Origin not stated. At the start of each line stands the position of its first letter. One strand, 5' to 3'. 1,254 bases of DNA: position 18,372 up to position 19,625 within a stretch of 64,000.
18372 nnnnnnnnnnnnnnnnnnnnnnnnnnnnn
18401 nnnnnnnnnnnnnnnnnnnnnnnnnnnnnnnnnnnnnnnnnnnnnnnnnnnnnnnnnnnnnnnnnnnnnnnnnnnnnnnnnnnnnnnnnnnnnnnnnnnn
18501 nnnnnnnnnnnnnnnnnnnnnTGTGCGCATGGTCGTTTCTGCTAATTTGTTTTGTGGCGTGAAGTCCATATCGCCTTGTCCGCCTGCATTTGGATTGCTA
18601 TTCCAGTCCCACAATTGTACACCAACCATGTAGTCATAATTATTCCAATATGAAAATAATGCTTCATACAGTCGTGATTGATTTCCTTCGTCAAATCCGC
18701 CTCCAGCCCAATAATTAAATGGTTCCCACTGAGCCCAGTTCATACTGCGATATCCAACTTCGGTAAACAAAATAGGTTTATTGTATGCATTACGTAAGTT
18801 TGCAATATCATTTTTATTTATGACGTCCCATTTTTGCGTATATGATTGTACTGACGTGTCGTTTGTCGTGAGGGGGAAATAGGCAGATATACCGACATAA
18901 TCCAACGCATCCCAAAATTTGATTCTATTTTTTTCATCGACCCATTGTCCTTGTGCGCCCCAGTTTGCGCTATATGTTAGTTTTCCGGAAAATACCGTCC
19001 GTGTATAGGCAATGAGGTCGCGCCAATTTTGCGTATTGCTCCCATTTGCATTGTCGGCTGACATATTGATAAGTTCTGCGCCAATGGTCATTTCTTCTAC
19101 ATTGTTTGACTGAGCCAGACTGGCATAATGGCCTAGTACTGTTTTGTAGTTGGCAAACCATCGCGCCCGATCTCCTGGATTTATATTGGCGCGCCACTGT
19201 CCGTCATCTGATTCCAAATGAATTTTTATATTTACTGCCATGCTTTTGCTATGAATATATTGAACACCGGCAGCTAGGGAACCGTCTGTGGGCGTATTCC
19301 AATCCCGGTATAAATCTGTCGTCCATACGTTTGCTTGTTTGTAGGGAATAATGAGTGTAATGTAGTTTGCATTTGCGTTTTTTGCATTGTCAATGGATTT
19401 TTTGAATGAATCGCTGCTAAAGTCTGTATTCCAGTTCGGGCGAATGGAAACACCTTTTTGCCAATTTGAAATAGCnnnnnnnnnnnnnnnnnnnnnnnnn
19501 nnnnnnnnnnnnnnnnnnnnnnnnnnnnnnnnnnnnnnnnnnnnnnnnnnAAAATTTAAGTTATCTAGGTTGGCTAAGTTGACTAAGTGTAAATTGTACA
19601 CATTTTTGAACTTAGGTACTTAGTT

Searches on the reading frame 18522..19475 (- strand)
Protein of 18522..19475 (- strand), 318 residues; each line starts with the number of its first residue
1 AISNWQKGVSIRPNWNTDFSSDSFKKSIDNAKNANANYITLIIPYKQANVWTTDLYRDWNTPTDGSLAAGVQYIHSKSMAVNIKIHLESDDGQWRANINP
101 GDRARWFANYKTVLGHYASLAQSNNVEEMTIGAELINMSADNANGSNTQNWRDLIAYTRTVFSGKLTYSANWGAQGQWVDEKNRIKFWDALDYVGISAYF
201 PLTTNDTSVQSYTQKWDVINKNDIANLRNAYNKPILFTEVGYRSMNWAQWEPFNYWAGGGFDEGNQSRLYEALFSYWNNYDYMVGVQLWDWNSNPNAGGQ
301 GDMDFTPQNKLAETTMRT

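Call 62: search_solved_structures(query=window:18522-19475:-, max_evalue=0.001, show_alignments=1)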
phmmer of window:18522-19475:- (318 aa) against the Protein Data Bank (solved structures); distinct sequences matched with E-value up to 0.001: 7.
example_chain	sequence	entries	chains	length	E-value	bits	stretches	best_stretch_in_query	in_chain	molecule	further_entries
4cd6_A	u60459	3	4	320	8.7e-22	81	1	60-292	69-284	ENDO-BETA-1,4-MANNANASE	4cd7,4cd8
3civ_A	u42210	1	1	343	1.1e-21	80.7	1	60-292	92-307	Endo-beta-1,4-mannanase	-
5ylh_A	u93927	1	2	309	2.8e-19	72.8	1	36-293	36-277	beta-1,4-mannanase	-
7dv7_A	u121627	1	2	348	1.1e-18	70.9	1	17-293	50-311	Endo-beta-1,4-mannanase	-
5yli_B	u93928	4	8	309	1.9e-18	70.1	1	36-293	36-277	beta-1,4-mannanas | beta-1,4-mannanase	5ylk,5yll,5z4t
7dvz_A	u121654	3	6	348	2e-18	70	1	17-293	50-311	Endo-beta-1,4-mannanase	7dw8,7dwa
7dvj_A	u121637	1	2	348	6.6e-18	68.3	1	17-293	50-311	Endo-beta-1,4-mannanase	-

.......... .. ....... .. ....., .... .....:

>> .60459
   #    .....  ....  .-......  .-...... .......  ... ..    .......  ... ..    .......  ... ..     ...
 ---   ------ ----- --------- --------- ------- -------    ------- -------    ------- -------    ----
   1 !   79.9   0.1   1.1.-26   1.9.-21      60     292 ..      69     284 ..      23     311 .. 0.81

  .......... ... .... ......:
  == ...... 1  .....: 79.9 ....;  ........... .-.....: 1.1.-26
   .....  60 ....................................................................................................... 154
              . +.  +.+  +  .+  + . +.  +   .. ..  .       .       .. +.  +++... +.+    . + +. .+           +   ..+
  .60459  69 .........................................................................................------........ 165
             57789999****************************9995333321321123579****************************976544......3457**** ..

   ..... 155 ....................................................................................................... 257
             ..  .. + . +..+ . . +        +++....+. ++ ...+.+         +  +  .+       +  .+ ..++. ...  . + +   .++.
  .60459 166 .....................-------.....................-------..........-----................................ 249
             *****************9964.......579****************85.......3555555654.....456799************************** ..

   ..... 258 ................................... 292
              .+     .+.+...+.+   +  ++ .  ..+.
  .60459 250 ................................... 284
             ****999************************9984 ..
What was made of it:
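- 17829..19601 (-): GH113 protein gene (590 aa from GTG 19601; 573 aa from ATG 19550): signal peptide, GH113 catalytic domain, CARDB-like domain, X domain. Closest solved relative is the A. acidocaldarius endo-beta-1,4-mannanase 4cd6, E 9e-22; both Glu of the GH-A-type motifs align (GAEL with GCEM, FTEVG with FMEVG) (call 62).
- On GH113 (Pfam PF22612), clan GH-A: GAEL aligns with GCEM, and FTEVG with FMEVG, of AaManA 4cd6 (call 62).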
